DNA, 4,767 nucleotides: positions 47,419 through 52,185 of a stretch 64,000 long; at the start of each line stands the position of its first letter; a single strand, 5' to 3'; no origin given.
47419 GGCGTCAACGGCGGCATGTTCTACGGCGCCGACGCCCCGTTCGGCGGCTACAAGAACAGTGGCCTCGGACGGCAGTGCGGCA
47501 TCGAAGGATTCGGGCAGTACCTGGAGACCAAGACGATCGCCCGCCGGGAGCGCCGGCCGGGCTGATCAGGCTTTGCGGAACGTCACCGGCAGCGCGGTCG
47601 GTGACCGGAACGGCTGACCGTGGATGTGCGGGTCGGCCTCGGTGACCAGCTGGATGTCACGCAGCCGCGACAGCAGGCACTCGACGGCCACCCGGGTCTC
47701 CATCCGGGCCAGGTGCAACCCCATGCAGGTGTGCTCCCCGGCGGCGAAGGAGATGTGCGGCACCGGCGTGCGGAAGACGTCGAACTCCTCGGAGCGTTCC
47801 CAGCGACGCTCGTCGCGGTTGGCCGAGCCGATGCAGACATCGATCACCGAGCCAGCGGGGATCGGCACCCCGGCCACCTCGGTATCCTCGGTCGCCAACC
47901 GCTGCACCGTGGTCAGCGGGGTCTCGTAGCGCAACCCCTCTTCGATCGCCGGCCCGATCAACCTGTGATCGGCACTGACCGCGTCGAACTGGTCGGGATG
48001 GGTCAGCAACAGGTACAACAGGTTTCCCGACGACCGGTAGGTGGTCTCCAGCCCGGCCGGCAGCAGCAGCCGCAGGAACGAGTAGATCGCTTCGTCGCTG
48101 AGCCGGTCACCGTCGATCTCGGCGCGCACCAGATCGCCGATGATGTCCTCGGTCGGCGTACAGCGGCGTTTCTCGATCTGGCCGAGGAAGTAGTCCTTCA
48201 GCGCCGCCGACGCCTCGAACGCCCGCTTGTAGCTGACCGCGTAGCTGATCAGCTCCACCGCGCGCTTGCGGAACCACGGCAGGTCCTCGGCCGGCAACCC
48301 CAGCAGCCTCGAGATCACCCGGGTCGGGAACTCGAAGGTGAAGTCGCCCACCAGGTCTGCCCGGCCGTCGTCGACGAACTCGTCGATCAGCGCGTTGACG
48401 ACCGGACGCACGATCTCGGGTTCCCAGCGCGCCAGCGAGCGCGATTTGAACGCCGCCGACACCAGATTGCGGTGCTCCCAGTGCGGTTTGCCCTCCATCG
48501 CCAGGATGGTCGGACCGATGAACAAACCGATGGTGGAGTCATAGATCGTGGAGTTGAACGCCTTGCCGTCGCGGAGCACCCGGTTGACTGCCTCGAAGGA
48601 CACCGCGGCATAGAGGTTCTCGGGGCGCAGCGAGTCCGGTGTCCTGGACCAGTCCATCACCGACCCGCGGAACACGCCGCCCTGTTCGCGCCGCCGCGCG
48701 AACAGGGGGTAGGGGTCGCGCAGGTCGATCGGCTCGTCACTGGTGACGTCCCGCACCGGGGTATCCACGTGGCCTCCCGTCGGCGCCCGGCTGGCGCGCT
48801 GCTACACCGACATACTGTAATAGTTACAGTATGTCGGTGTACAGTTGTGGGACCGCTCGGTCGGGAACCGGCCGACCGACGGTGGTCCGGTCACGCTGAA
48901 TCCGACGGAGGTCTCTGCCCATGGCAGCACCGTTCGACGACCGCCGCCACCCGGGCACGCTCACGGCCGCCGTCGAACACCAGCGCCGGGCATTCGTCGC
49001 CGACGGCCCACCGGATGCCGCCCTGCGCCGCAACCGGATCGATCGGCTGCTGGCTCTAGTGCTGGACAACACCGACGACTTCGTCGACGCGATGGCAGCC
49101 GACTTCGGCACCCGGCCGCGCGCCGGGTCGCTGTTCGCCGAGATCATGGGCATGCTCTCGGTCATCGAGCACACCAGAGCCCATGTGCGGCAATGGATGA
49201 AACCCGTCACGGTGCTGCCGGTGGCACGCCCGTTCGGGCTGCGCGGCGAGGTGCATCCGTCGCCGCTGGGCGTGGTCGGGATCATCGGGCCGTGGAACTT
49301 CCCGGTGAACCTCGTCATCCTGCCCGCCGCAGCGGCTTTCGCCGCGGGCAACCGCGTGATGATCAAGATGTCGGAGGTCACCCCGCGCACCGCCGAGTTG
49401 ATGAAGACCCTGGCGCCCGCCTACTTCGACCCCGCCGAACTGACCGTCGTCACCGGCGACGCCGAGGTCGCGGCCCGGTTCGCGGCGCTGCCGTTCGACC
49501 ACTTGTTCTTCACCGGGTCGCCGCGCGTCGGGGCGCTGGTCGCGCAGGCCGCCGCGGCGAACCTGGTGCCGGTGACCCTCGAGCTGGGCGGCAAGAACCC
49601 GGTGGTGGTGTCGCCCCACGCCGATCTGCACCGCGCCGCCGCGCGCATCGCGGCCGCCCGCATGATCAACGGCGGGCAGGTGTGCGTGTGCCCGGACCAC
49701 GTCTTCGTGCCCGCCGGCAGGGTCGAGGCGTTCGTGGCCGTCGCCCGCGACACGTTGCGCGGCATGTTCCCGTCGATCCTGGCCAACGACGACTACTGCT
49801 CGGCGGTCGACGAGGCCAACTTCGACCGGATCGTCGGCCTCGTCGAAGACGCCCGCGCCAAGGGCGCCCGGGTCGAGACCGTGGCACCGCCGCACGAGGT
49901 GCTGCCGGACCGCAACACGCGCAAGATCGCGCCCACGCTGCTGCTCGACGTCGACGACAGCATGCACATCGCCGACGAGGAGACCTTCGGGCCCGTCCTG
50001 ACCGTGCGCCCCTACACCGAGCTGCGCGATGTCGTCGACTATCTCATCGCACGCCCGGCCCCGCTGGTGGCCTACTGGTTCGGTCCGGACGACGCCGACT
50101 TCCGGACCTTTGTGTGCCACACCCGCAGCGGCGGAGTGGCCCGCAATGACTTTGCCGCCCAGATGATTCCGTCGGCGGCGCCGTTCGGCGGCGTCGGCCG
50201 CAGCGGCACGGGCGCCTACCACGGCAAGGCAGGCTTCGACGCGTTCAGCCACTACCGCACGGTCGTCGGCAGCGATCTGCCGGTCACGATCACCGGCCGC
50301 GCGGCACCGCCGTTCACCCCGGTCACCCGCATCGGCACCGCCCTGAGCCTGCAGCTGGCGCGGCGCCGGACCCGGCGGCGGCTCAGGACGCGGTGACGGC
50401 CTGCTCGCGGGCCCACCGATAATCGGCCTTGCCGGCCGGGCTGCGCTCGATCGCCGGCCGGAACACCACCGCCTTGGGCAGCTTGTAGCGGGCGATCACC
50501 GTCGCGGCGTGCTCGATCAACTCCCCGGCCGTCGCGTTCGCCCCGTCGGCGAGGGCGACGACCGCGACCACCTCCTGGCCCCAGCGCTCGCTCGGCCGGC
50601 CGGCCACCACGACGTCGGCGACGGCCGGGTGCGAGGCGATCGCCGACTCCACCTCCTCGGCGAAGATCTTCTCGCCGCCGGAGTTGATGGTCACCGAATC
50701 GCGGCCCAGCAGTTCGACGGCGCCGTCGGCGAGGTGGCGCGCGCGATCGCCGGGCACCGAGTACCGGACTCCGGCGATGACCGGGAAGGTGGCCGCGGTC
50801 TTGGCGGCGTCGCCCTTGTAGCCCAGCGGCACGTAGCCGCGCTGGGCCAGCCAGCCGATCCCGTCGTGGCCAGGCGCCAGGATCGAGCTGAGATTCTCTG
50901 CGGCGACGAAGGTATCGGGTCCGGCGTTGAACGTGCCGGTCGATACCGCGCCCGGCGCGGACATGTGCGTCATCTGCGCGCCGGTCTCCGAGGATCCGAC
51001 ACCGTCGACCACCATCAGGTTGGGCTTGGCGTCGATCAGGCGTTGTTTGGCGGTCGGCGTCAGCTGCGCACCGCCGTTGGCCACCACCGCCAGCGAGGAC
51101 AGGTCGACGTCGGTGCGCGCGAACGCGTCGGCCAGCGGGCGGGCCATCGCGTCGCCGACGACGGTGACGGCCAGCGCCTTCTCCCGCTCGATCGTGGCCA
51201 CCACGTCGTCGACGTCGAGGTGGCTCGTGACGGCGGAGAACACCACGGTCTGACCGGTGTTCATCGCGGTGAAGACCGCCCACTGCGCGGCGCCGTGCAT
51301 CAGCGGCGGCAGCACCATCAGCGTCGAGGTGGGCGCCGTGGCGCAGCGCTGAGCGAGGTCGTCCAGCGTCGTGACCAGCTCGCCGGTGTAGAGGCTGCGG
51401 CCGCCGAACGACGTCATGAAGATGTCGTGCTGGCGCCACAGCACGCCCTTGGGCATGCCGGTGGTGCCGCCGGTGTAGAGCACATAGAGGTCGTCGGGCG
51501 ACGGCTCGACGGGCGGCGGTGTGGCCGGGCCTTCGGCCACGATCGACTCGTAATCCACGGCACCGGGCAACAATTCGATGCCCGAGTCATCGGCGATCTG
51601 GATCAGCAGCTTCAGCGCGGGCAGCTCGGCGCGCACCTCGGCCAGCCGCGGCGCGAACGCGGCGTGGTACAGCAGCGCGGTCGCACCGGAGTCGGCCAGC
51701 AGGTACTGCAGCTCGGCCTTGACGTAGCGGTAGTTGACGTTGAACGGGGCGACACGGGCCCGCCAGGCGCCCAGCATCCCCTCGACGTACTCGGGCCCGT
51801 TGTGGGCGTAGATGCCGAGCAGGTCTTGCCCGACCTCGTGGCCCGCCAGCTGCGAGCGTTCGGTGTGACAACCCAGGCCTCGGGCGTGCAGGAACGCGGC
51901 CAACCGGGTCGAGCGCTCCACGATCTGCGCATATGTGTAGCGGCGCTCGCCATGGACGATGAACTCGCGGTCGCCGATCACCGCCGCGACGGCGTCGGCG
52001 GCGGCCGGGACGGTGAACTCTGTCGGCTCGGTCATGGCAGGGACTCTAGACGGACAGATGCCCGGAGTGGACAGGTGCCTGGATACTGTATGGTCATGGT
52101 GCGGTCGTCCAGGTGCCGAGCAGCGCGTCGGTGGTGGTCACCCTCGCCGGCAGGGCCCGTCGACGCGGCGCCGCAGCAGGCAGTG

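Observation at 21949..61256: Recurrent AT-rich palindrome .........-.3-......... marks promoter regions across the catabolic cluster (candidate regulon)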

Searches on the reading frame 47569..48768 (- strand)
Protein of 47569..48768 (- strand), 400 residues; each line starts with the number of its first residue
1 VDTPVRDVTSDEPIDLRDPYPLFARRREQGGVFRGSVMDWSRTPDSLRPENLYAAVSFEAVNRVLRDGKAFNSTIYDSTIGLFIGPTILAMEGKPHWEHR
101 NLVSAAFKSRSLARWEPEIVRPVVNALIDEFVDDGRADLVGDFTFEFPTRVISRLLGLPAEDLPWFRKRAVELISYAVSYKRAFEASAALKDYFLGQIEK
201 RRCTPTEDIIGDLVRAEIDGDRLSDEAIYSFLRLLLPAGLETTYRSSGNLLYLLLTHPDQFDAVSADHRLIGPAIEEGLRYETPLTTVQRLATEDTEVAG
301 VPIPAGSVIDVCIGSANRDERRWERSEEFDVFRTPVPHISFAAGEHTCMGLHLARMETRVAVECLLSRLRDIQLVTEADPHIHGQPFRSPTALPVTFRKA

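Call 10: search_protein_families(library=pfam, proteins=[window:47569-48768:-])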
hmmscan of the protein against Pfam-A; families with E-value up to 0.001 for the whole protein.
window:47569-48768:- (400 aa): 1 family
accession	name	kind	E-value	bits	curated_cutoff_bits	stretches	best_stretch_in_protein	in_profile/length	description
PF00067.27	p450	-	1e-26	94.2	22.8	1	180-370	206-433/462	Cytochrome P450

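Call 44: search_protein_families(library=ncbifam, proteins=[window:47569-48768:-], max_evalue=1e-10)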
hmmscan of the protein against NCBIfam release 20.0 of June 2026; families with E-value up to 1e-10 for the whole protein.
window:47569-48768:- (400 aa): 8 families
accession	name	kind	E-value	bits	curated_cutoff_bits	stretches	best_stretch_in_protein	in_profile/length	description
TIGR04538.1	P450_cycloAA_1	subfamily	1.8e-47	162.1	500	1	50-397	30-394/395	cytochrome P450, cyclodipeptide synthase-associated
NF041177.1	Cyp119_Thmprot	equivalog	3.8e-39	134.5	680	1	87-376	67-347/368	cytochrome P450 Cyp119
NF045816.1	PentlenlactSyn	equivalog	6.2e-33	114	700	1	91-376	86-373/396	pentalenolactone synthase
TIGR04515.1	P450_rel_GT_act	subfamily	1.8e-29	103.3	343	1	18-371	32-361/386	P450-derived glycosyltransferase activator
NF041802.1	P450_SolI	exception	2.5e-25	88.8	850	1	89-379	110-405/424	solanimycin biosynthesis cytochrome P450 SolI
TIGR04458.1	CYP450_TxtE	equivalog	1.9e-21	76.2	500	1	83-397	79-402/403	4-nitrotryptophan synthase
NF045812.1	PentlenOxigase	equivalog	3.5e-11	42.6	800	0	252-379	266-416/444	pentalenene oxygenase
NF050147.1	aminopyruv_ApyO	equivalog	3.7e-11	42.3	525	0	88-373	80-396/444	RiPP biosynthesis cytochrome P450 ApyO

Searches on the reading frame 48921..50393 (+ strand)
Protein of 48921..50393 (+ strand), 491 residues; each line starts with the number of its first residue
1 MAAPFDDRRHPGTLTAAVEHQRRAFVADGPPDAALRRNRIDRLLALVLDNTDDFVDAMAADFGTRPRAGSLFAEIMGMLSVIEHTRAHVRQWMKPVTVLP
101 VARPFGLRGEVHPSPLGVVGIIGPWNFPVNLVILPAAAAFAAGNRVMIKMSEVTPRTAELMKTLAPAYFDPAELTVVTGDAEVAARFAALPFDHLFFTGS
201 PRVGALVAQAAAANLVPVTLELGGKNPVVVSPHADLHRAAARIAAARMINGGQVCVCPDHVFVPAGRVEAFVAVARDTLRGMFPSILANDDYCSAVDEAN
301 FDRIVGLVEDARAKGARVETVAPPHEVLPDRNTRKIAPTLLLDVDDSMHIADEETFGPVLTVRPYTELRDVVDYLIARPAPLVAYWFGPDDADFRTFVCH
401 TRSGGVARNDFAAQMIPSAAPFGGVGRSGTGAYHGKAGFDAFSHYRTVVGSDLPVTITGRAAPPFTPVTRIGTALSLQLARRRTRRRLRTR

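Call 10: search_protein_families(library=pfam, proteins=[window:48921-50393:+])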
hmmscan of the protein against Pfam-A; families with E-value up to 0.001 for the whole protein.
window:48921-50393:+ (491 aa): 1 family
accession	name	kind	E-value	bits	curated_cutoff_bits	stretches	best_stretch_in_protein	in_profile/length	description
PF00171.27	Aldedh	-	2.9e-79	267.2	23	1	16-448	33-461/461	Aldehyde dehydrogenase family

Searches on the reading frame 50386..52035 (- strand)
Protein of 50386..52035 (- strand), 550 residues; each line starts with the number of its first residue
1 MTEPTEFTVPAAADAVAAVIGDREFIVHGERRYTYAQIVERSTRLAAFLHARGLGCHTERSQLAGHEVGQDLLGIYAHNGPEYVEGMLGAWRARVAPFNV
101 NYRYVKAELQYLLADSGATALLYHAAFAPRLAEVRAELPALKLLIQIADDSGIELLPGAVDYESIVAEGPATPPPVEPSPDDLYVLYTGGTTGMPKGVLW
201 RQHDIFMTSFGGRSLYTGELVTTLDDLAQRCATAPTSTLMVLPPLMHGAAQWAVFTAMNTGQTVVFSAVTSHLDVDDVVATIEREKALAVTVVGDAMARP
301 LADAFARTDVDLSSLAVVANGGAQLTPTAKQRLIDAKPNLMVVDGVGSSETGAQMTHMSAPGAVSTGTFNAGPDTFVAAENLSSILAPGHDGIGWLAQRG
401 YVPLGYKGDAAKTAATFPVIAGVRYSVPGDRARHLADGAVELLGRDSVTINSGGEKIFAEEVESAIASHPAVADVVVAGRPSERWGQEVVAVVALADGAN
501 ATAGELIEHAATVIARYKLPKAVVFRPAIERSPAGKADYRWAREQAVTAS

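Call 10: search_protein_families(library=pfam, proteins=[window:50386-52035:-])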
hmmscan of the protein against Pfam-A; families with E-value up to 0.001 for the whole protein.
window:50386-52035:- (550 aa): 2 families
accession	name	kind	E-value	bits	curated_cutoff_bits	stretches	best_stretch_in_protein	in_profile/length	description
PF00501.34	AMP-binding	-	1.9e-46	159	29.9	1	17-368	5-346/384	AMP-binding enzyme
PF13193.12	AMP-binding_C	-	1.5e-17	64.7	24.5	1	461-536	1-76/76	AMP-binding enzyme C-terminal domain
